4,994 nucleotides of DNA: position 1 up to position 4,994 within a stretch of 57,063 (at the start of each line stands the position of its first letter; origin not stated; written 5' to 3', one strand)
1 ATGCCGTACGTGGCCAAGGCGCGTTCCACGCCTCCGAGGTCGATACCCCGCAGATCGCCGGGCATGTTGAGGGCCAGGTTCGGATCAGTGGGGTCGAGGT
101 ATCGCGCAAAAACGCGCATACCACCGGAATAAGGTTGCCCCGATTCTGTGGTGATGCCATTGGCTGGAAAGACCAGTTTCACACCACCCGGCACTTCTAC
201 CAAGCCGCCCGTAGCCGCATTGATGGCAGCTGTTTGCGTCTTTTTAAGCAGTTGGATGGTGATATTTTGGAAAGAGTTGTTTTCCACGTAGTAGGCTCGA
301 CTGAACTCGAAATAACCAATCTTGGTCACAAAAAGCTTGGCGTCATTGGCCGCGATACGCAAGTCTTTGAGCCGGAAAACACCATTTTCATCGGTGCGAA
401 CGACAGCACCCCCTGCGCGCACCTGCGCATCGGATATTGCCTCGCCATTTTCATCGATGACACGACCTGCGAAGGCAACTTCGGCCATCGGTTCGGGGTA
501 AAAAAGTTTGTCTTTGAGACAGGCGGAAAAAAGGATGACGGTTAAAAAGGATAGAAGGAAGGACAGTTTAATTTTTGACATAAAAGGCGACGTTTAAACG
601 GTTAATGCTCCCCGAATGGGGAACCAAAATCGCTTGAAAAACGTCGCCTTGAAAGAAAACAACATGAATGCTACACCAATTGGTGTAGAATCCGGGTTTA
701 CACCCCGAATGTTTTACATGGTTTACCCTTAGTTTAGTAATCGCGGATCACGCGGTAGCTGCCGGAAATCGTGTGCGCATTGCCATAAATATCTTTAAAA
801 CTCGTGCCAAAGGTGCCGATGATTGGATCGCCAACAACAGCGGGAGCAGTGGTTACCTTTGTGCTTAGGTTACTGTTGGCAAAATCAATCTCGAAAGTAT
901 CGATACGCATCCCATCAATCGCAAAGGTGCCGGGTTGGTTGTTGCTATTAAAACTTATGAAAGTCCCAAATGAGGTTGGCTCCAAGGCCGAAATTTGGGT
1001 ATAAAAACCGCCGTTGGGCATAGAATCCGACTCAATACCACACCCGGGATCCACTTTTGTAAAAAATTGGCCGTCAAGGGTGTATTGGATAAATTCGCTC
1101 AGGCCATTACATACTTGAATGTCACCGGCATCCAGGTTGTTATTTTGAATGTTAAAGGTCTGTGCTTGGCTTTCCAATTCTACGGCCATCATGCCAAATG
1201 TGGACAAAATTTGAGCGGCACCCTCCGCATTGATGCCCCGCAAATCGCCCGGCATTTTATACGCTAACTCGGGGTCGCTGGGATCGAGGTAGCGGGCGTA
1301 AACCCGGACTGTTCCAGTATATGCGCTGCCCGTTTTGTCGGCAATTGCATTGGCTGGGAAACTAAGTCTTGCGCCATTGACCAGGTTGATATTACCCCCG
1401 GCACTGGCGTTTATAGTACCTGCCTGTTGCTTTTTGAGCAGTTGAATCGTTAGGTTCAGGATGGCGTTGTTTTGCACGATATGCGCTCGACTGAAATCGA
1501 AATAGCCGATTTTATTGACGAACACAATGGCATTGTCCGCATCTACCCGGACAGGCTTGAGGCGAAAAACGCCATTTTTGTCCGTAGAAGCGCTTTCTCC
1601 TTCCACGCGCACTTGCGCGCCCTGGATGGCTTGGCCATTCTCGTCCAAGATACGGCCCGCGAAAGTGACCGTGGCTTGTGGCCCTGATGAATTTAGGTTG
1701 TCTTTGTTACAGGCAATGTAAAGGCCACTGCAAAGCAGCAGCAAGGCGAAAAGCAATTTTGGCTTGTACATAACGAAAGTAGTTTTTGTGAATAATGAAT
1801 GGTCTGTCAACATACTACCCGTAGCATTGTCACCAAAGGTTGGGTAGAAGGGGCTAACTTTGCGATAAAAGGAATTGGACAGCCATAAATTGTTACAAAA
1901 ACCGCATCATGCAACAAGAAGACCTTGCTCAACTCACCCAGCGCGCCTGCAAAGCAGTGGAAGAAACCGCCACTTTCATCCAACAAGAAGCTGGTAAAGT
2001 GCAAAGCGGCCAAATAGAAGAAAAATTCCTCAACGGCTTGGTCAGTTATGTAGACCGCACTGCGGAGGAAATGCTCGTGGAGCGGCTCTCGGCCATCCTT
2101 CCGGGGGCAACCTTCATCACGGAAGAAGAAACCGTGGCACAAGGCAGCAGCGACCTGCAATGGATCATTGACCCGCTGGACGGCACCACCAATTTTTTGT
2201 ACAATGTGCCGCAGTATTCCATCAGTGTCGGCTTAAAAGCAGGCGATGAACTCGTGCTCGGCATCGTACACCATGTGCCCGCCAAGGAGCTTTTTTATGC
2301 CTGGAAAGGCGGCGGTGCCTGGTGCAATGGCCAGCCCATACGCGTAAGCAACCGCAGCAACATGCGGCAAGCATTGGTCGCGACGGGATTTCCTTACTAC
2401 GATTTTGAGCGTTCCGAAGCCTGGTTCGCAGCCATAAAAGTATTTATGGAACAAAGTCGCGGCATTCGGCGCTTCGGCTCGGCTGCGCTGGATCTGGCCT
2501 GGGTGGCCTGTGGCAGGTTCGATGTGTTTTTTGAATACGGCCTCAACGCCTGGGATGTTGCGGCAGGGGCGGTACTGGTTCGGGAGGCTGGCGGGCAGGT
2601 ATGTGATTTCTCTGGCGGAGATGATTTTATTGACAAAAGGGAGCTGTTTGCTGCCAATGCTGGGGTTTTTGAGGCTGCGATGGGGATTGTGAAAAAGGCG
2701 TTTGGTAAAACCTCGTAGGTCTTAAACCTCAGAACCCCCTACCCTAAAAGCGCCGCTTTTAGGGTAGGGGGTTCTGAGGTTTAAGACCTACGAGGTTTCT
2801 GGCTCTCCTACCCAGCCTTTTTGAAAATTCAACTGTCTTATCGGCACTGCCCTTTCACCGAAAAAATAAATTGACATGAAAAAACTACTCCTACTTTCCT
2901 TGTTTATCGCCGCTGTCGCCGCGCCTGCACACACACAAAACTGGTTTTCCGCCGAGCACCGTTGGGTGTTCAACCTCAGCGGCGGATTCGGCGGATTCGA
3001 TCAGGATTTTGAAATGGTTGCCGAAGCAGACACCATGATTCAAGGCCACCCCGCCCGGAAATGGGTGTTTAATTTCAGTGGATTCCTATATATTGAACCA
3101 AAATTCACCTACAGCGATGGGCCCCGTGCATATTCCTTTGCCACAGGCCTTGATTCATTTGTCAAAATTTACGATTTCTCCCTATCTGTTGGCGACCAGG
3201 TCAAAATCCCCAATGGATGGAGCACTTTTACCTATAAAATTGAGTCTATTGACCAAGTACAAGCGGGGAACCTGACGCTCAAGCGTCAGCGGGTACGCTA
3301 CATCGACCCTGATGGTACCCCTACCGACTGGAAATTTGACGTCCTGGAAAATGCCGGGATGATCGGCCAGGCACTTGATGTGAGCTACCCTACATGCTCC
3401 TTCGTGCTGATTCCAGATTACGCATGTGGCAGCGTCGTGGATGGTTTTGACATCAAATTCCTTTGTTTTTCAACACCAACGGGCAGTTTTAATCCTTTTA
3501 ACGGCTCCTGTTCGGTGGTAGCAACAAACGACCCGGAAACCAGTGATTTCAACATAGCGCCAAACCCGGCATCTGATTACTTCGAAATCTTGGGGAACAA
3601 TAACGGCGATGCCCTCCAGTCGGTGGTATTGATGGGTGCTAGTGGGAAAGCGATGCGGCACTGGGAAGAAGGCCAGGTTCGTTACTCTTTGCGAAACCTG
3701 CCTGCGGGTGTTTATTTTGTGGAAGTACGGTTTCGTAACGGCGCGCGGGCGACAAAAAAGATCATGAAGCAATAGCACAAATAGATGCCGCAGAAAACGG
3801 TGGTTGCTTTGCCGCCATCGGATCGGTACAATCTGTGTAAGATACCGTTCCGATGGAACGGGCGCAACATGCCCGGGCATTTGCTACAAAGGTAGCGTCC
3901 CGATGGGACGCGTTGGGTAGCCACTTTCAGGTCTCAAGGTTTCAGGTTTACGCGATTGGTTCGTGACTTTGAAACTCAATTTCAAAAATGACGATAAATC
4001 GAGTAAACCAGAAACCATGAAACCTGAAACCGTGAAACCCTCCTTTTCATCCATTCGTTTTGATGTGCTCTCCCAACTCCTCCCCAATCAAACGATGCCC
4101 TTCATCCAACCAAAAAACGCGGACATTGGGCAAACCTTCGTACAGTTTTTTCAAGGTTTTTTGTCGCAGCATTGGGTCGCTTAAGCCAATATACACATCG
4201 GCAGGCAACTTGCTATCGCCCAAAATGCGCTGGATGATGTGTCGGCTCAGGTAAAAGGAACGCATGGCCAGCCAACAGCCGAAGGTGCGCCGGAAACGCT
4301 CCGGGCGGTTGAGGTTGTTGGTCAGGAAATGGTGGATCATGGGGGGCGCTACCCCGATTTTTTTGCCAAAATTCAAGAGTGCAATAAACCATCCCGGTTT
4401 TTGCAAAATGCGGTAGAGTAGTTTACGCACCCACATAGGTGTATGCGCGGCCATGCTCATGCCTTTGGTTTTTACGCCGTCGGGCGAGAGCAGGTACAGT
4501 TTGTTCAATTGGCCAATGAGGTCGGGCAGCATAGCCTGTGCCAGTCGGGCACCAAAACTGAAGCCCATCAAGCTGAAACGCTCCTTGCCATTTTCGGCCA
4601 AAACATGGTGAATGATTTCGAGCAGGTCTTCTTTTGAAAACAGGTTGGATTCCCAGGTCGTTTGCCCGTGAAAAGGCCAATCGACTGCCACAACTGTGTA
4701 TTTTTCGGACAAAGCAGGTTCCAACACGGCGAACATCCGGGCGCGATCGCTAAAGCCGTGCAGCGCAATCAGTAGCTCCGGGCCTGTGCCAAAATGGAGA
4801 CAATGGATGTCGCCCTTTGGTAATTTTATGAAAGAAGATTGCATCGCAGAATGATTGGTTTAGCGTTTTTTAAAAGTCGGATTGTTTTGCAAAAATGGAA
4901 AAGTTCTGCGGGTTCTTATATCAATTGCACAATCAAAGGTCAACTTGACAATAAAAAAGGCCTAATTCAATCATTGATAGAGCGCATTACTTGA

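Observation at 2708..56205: Window-scale pattern: about 16 of ~40 intergenic spacers hold palindromic elements, most with arms made of 7-8-nt tandem repeats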

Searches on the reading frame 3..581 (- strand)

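Call 78: search_protein_families(library=pfam, proteins=[window:3-581:-], max_evalue=0.01)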
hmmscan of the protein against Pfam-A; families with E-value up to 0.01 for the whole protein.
window:3-581:- (193 aa): 4 families
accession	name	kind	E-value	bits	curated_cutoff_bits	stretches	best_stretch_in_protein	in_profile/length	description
PF13620.12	CarboxypepD_reg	-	8.3e-09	36.1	32.3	1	38-111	3-81/82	Carboxypeptidase regulatory-like domain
PF13715.12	CarbopepD_reg_2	-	6.9e-06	26.5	32.2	1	38-116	2-81/88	CarboxypepD_reg-like domain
PF16371.11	MetallophosN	-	0.0025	18.4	35.6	1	39-74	1-35/77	N terminal of Calcineurin-like phosphoesterase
PF15976.11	CooC_C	-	0.0047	17.4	29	1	35-72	17-54/93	CS1-pili formation C-terminal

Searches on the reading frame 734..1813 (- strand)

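Call 20: search_protein_families(library=pfam, proteins=[window:734-1813:-])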
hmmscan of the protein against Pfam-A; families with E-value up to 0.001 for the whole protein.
window:734-1813:- (359 aa): 3 families
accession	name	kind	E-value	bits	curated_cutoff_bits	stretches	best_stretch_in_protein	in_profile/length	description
PF13620.12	CarboxypepD_reg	-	1.7e-08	35.1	32.3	1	51-125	2-81/82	Carboxypeptidase regulatory-like domain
PF13715.12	CarbopepD_reg_2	-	1.7e-06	28.4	32.2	1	52-129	2-80/88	CarboxypepD_reg-like domain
PF15976.11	CooC_C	-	1.5e-05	25.4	29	1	47-86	15-54/93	CS1-pili formation C-terminal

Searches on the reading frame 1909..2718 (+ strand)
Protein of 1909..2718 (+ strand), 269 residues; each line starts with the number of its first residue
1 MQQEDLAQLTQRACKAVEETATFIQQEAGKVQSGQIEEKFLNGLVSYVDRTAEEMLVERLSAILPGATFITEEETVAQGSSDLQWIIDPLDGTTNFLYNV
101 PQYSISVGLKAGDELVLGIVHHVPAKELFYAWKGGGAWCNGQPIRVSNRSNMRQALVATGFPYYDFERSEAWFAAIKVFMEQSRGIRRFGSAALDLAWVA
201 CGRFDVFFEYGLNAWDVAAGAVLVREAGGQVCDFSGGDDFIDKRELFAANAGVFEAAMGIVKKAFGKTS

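Call 20: search_protein_families(library=pfam, proteins=[window:1909-2718:+])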
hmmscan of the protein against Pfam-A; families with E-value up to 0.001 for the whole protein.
window:1909-2718:+ (269 aa): 1 family
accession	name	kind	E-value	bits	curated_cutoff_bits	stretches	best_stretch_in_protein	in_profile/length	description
PF00459.30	Inositol_P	-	5.9e-63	213.3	27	1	5-253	1-257/271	Inositol monophosphatase family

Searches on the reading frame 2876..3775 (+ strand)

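Call 20: search_protein_families(library=pfam, proteins=[window:2876-3775:+])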
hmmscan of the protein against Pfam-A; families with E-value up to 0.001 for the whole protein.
window:2876-3775:+ (299 aa): 1 family
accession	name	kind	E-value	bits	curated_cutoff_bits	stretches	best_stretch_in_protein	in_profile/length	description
PF18962.6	Por_Secre_tail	-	7.1e-07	29.9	27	1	229-296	3-73/75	Secretion system C-terminal sorting domain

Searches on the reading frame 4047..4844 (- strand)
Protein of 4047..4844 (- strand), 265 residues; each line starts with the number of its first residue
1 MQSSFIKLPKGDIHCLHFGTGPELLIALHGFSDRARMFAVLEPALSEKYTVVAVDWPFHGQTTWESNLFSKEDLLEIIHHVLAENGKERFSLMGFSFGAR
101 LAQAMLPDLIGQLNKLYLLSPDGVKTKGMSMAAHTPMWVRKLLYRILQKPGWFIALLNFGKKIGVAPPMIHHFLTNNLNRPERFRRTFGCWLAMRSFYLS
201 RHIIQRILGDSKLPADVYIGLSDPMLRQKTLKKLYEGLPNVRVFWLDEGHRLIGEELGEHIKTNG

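Call 20: search_protein_families(library=pfam, proteins=[window:4047-4844:-])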
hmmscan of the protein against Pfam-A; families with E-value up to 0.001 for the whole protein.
window:4047-4844:- (265 aa): 5 families
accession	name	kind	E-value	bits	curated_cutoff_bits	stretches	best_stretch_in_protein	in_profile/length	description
PF00561.26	Abhydrolase_1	-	8.4e-15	55.5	25.8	1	24-144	2-115/245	alpha/beta hydrolase fold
PF12697.13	Abhydrolase_6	-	5.3e-12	47.3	26.3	1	26-250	2-204/217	Alpha/beta hydrolase family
PF12146.15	Hydrolase_4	-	4.6e-07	29.8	27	1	24-149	6-136/239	Serine aminopeptidase, S33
PF03959.19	FSH1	-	7.1e-05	23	21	0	56-108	72-121/211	Serine hydrolase (FSH1)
PF00975.26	Thioesterase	-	0.00053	20.7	26.4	1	25-105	3-83/226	Thioesterase domain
